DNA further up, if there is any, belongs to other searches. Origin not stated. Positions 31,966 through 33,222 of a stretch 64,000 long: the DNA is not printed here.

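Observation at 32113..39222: Seven-gene isoprenoid operon: UbiA prenyltransferase, IDI-2, MVK, MVD, PMK, HMGR, squalene/phytoene-synthase-like enzyme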

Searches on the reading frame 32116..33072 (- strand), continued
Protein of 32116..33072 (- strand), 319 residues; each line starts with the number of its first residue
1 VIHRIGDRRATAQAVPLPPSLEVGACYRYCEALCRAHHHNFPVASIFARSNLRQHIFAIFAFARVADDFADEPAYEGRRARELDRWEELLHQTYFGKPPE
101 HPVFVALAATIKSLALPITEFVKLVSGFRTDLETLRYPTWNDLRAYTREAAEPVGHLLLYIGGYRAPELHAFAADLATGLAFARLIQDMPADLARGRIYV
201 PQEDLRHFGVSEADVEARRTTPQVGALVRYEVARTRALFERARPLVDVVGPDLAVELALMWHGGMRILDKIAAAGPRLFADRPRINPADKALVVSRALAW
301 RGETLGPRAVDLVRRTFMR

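Call 55: get_annotated_region(hit=H1, flank=4000)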
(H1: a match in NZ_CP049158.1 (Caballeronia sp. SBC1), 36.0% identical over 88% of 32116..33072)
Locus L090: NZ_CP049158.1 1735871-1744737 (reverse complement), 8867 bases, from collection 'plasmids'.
description: Caballeronia sp. SBC1 plasmid pSBC1_2, complete sequence
organism: Caballeronia sp. SBC1 (NCBI taxid 2705548)
taxonomy: Bacteria; Pseudomonadota; Betaproteobacteria; Burkholderiales; Burkholderiaceae; Caballeronia; Caballeronia sp. SBC1
host: -; source: whole organism,soil; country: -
typing (MOB-suite, as given by PLSDB): mobilizable; relaxase MOBP
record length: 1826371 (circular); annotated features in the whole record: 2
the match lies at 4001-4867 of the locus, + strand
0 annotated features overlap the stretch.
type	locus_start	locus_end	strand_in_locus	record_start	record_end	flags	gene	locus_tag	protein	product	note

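Call 56: get_annotated_region(hit=H22, flank=4000)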
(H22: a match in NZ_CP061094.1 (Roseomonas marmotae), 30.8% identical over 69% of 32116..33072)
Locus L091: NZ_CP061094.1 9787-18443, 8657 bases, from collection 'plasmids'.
description: Roseomonas marmotae strain 1318 plasmid p1318-3
organism: Roseomonas marmotae (NCBI taxid 2768161)
taxonomy: Bacteria; Pseudomonadota; Alphaproteobacteria; Rhodospirillales; Acetobacteraceae; Roseomonas; Roseomonas marmotae
host: -; source: Marmota himalayana,pure culture; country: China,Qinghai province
typing (MOB-suite, as given by PLSDB): non-mobilizable
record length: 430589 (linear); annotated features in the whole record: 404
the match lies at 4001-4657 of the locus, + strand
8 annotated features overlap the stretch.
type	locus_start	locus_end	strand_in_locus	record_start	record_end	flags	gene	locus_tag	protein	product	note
CDS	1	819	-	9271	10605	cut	-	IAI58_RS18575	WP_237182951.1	IS701 family transposase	-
CDS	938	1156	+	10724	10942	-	-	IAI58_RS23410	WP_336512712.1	DUF6726 family protein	-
CDS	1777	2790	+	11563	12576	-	hpnA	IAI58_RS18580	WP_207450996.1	hopanoid-associated sugar epimerase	GO:0005975 - carbohydrate metabolic process [Evidence IEA]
CDS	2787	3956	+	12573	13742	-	-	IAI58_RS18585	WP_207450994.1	glycosyltransferase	-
CDS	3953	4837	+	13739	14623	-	hpnC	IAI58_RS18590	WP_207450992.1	squalene synthase HpnC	-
CDS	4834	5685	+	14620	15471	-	hpnD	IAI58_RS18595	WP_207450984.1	presqualene diphosphate synthase HpnD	GO:0016117 - carotenoid biosynthetic process [Evidence IEA]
CDS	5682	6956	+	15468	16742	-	hpnE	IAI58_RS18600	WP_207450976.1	hydroxysqualene dehydroxylase HpnE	-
CDS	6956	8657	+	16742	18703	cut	shc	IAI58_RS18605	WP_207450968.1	squalene--hopene cyclase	GO:0019746 - hopanoid biosynthetic process [Evidence IEA]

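Call 57: get_annotated_region(hit=H10, flank=1500)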
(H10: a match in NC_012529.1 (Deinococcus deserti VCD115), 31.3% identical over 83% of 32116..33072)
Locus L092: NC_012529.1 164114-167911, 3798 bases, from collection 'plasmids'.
description: Deinococcus deserti VCD115 plasmid 2, complete sequence
organism: Deinococcus deserti VCD115 (NCBI taxid 546414)
taxonomy: Bacteria; Deinococcota; Deinococci; Deinococcales; Deinococcaceae; Deinococcus; Deinococcus deserti; Deinococcus deserti VCD115
host: -; source: -; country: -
typing (MOB-suite, as given by PLSDB): mobilizable; replicon rep_cluster_954; relaxase MOBP
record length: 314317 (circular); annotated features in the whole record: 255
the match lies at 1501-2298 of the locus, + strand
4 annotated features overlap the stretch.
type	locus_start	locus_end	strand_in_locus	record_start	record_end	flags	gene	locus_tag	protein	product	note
CDS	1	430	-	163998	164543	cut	-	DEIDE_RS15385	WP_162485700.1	biliverdin-producing heme oxygenase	-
CDS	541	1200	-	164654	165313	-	-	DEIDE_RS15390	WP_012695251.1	class I SAM-dependent methyltransferase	GO:0032259 - methylation [Evidence IEA]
CDS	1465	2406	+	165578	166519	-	-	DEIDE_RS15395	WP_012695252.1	phytoene/squalene synthase family protein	GO:0008299 - isoprenoid biosynthetic process [Evidence IEA]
CDS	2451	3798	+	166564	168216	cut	crtI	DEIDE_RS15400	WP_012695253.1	phytoene desaturase family protein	GO:0016117 - carotenoid biosynthetic process [Evidence IEA]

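Call 90: search_protein_representatives(protein=window:32116-33072:-)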
Query: 319 residues. Proteins with E-value up to 0.001 (for the whole library): 9773; up to 1e-10: 4438; up to 1e-30: 449. The best 150 are listed.
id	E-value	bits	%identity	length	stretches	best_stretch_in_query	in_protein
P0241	1.6e-98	346.2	69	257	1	2-237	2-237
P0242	1.1e-90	320.5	38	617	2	17-298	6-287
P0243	2.9e-88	312.5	39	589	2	25-295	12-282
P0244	7.0e-86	304.6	38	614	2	23-301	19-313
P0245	3.3e-82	292.6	36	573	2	29-301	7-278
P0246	3.6e-80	285.9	35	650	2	21-298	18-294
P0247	6.6e-78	278.4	51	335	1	21-298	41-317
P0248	9.6e-77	274.6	35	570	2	19-300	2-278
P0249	1.9e-76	273.6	35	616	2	27-297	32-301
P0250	7.6e-76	271.7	36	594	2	24-287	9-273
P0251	9.5e-76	271.3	33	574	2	25-299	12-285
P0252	1.2e-73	264.5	71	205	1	1-170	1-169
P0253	6.7e-73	262.0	32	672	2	11-299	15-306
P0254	1.6e-72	260.7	33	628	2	19-300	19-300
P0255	1.7e-72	260.7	33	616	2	26-302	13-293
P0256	2.0e-71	257.1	49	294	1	26-300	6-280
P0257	2.9e-71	256.6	46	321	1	12-301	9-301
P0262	5.0e-64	232.8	45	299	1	24-302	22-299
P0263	1.0e-61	225.2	42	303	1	14-303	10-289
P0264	1.1e-61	225.2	42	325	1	6-307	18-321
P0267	2.2e-60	220.9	40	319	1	19-298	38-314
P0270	6.0e-59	216.2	43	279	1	25-272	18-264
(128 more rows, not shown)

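Call 91: list_cluster_members(proteins=[P0247, P0256, P0257, P0262, P0263, P0264, P0242, P0243, P0267, P0270])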
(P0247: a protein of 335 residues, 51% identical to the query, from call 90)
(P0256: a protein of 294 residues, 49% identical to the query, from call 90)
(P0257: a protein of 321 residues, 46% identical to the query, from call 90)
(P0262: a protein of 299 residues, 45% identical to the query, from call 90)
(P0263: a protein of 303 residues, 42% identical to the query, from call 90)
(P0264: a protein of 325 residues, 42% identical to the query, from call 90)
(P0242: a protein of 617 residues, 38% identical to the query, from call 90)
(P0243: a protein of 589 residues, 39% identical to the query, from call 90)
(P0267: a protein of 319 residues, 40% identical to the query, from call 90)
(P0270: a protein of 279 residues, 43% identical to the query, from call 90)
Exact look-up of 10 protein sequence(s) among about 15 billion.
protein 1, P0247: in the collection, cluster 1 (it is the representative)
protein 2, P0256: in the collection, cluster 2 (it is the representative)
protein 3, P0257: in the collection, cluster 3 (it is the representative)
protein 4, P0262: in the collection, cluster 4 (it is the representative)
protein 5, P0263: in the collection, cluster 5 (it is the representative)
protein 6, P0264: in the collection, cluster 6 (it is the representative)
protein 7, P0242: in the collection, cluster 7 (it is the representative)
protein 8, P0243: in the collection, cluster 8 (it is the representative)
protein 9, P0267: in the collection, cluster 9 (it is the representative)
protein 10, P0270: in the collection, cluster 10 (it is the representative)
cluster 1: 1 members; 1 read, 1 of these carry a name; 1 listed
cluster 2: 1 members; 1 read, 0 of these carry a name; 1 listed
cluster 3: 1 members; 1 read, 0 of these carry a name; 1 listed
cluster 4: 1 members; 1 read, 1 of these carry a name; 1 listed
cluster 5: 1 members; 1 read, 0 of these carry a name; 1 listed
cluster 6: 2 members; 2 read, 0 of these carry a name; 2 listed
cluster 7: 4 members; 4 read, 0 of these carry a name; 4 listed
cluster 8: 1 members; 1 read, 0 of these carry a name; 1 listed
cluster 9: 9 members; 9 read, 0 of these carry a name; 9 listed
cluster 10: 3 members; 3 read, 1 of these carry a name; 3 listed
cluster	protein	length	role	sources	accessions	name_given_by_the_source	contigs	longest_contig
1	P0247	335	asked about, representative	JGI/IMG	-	squalene synthase HpnC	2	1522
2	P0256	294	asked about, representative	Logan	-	-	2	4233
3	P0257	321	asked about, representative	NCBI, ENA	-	-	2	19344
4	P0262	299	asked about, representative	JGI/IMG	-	squalene synthase HpnC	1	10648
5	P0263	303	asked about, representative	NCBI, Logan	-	-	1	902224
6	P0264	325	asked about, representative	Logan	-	-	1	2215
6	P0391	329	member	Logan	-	-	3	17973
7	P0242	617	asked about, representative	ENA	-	-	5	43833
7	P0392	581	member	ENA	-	-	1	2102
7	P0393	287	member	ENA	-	-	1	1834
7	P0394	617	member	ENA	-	-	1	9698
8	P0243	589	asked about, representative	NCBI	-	-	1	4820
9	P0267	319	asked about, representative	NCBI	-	-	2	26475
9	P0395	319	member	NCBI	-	-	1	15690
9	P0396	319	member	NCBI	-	-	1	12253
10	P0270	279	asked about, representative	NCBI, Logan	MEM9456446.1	MAG: squalene/phytoene synthase family protein [Myxococcota bacterium]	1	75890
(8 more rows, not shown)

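Call 92: find_encoding_contigs(protein=P0270, flank=10000, max_places=1)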
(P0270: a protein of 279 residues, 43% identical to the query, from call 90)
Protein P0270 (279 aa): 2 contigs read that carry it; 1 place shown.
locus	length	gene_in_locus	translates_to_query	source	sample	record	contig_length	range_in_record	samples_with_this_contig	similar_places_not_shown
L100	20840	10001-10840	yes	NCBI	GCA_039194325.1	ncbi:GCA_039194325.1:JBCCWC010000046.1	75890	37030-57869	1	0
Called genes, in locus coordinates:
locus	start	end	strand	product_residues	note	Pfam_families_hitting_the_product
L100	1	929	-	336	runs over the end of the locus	PF00348:polyprenyl_synt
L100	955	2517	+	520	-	PF00070:Pyr_redox (faint), PF01266:DAO (weak), PF01593:Amino_oxidase, PF03486:HI0933_like (faint), PF07992:Pyr_redox_2 (faint), PF12831:FAD_oxidored (faint), PF13450:NAD_binding_8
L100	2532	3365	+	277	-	PF27123:CrtC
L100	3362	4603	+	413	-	PF13506:Glyco_transf_21, PF13641:Glyco_tranf_2_3, PF13632:Glyco_trans_2_3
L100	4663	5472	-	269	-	PF01553:Acyltransferase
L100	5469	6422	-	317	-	PF00494:SQS_PSY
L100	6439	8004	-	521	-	PF00070:Pyr_redox (faint), PF00890:FAD_binding_2 (weak), PF01266:DAO (weak), PF01593:Amino_oxidase, PF03486:HI0933_like (faint), PF07992:Pyr_redox_2 (faint), PF13450:NAD_binding_8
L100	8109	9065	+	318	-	PF00376:MerR, PF13411:MerR_1, PF02607:B12-binding_2, PF02310:B12-binding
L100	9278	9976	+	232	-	-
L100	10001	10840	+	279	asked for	PF00494:SQS_PSY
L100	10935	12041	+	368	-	-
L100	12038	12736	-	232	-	PF01126:Heme_oxygenase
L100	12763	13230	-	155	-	-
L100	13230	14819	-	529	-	PF00069:Pkinase, PF07714:PK_Tyr_Ser-Thr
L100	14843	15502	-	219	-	PF02830:V4R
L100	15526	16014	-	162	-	PF00502:Phycobilisome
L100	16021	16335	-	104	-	-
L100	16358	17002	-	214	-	PF02830:V4R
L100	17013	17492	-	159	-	PF00111:Fer2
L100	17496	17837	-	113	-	-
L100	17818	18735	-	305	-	-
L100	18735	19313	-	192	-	-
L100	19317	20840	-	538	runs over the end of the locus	PF00025:Arf, PF00009:GTP_EFTU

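Call 93: find_encoding_contigs(protein=P0263, flank=10000, max_places=1)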
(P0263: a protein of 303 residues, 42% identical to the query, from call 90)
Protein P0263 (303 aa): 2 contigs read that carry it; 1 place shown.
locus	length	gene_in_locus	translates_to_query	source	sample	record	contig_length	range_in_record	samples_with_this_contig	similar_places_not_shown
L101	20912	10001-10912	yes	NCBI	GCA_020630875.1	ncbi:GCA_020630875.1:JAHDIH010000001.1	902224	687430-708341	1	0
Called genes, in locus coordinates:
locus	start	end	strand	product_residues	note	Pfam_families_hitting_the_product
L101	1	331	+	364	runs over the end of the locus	PF00733:Asn_synthase (weak), PF02540:NAD_synthase (weak), PF03054:tRNA_Me_trans, PF06508:QueC (faint), PF20259:tRNA_Me_trans_M, PF20258:tRNA_Me_trans_C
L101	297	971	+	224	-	PF22935:RM44_endonuclase (faint), PF14622:Ribonucleas_3_3, PF00636:Ribonuclease_3, PF00035:dsrm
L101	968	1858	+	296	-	PF00749:tRNA-synt_1c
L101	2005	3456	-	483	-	PF02113:Peptidase_S13, PF13354:Beta-lactamase2 (faint)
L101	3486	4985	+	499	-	PF00496:SBP_bac_5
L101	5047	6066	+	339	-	PF01070:FMN_dh (weak)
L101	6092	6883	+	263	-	PF00288:GHMP_kinases_N, PF08544:GHMP_kinases_C (weak)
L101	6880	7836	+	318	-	PF22700:MVD-like_N, PF00288:GHMP_kinases_N (weak), PF18376:MDD_C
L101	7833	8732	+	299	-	PF00288:GHMP_kinases_N (weak)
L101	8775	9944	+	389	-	PF00368:HMG-CoA_red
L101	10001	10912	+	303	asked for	PF00494:SQS_PSY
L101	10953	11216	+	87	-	-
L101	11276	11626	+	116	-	-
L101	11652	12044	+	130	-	-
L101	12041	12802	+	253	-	PF01784:DUF34_NIF3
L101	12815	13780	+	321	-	PF00389:2-Hacid_dh, PF02826:2-Hacid_dh_C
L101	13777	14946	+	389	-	PF13393:tRNA-synt_His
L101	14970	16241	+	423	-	PF00709:Adenylsucc_synt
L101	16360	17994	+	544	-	PF13717:Zn_ribbon_4, PF14237:GYF_2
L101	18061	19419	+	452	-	PF11617:Cu-binding_MopE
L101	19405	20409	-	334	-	PF01212:Beta_elim_lyase, PF00202:Aminotran_3 (faint)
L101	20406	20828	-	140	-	-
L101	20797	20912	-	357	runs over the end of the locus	PF03706:LPG_synthase_TM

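Call 94: find_encoding_contigs(protein=P0257, flank=9000, max_places=1)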
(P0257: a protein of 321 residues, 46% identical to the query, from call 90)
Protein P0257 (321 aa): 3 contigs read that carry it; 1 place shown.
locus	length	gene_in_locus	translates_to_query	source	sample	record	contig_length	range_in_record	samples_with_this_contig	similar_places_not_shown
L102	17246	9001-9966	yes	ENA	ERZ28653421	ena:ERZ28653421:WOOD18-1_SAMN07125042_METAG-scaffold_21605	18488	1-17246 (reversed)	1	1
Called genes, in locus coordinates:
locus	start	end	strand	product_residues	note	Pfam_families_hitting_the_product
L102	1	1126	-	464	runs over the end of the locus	PF00072:Response_reg, PF00158:Sigma54_activat, PF14532:Sigma54_activ_2, PF07728:AAA_5 (weak), PF25601:AAA_lid_14, PF02954:HTH_8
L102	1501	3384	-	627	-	PF13185:GAF_2 (weak), PF08447:PAS_3 (faint), PF00989:PAS, PF08448:PAS_4, PF13426:PAS_9, PF00512:HisKA, PF02518:HATPase_c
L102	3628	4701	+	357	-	PF01070:FMN_dh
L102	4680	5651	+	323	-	PF00288:GHMP_kinases_N, PF08544:GHMP_kinases_C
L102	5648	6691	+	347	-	PF22700:MVD-like_N, PF00288:GHMP_kinases_N (weak), PF18376:MDD_C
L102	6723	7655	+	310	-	PF00288:GHMP_kinases_N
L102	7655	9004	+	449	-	PF00368:HMG-CoA_red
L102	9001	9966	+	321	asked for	PF00494:SQS_PSY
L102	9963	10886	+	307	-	PF00494:SQS_PSY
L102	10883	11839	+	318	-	-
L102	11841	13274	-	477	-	PF26745:SPM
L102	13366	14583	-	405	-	PF00158:Sigma54_activat (faint), PF05496:RuvB_N, PF13173:AAA_14 (weak), PF14532:Sigma54_activ_2 (weak), PF00004:AAA, PF07728:AAA_5 (weak), PF16193:AAA_assoc_2, PF12002:MgsA_C, +3 more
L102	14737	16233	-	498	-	PF00496:SBP_bac_5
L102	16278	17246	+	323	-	?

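Call 95: find_encoding_contigs(protein=P0267, flank=9000, max_places=1)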
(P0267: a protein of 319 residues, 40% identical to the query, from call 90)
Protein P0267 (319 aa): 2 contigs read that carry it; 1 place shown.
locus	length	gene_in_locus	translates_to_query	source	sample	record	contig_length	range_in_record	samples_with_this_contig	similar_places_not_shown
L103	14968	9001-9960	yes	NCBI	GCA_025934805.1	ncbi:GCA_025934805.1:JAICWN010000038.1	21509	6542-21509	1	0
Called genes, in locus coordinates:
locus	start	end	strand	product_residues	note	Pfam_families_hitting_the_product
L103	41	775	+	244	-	PF00691:OmpA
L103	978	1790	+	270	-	-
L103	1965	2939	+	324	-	PF02401:LYTB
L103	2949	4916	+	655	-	PF00432:Prenyltrans (faint), PF07678:TED_complement (faint), PF13249:SQHop_cyclase_N, PF09492:Pec_lyase (faint), PF13243:SQHop_cyclase_C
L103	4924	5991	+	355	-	PF01073:3Beta_HSD, PF01370:Epimerase, PF02719:Polysacc_synt_2, PF04321:RmlD_sub_bind (weak), PF05368:NmrA, PF16363:GDP_Man_Dehyd, PF07993:NAD_binding_4, PF13460:NAD_binding_10, +1 more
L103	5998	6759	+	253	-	PF01048:PNP_UDP_1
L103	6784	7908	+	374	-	PF08240:ADH_N, PF16912:Glu_dehyd_C (weak), PF00107:ADH_zinc_N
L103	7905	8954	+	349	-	PF08240:ADH_N, PF16912:Glu_dehyd_C, PF00107:ADH_zinc_N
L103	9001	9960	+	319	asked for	PF00494:SQS_PSY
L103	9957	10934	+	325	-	PF00494:SQS_PSY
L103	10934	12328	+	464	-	PF00070:Pyr_redox (faint), PF00890:FAD_binding_2 (weak), PF01266:DAO (weak), PF07992:Pyr_redox_2 (faint), PF12831:FAD_oxidored, PF13450:NAD_binding_8, PF01593:Amino_oxidase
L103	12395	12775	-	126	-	PF00892:EamA (weak)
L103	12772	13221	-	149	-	PF00892:EamA (weak)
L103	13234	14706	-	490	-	PF02310:B12-binding, PF04055:Radical_SAM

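Call 97: find_homologous_proteins(query=L102:9963-10883:+, max_evalue=1e-20)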
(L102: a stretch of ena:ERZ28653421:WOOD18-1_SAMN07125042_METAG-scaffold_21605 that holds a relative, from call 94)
Query L102:9963-10883:+ (307 aa): 7960 proteins with E <= 1e-20 among 8000 candidates; the best 120 are listed.
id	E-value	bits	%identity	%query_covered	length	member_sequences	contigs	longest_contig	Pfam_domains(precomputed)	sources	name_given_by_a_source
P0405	4.1e-198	674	100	100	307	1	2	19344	PF00494.25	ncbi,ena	-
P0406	1.3e-138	479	77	95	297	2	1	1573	PF00494.25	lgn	-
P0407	1.3e-138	479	76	95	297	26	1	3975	PF00494.25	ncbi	ncbi:MAG TPA: presqualene diphosphate synthase HpnD [Polyangia bacterium]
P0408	4.6e-136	471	76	95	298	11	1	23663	PF00494.25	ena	-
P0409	3.6e-135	468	75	95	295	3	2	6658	PF00494.25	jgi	jgi:15-cis-phytoene synthase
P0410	3.6e-135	468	75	95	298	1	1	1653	PF00494.25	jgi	-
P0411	1.6e-134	466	75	95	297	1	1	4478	PF00494.25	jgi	jgi:phytoene synthase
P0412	6.3e-134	464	75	95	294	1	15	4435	PF00494.25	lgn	-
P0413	8.2e-134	463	74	95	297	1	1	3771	PF00494.25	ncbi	-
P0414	1.1e-133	463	75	95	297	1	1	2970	PF00494.25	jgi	jgi:phytoene synthase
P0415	1.1e-133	463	74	95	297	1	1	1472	PF00494.25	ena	-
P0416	8.1e-133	460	75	95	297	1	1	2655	PF00494.25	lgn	-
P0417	1.5e-132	459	74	95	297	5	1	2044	PF00494.25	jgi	jgi:phytoene synthase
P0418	1.6e-132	459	73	95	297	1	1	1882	PF00494.25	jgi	jgi:phytoene synthase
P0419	1.6e-132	459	73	98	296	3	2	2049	PF00494.25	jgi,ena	jgi:phytoene synthase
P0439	6.1e-129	447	74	95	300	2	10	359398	PF00494.25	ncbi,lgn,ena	-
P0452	1.5e-123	430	72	94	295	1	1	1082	PF00494.25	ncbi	-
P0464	2.8e-122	426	70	93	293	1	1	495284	PF00494.25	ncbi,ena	-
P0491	4.5e-119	415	67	95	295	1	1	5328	PF00494.25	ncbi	-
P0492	6.6e-119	415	70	94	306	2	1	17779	PF00494.25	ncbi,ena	-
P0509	3.6e-116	406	68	95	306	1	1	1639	PF00494.25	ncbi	-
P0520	3.2e-113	396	66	94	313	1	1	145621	PF00494.25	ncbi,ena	-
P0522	1.0e-112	394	65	94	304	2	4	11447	PF00494.25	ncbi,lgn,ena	-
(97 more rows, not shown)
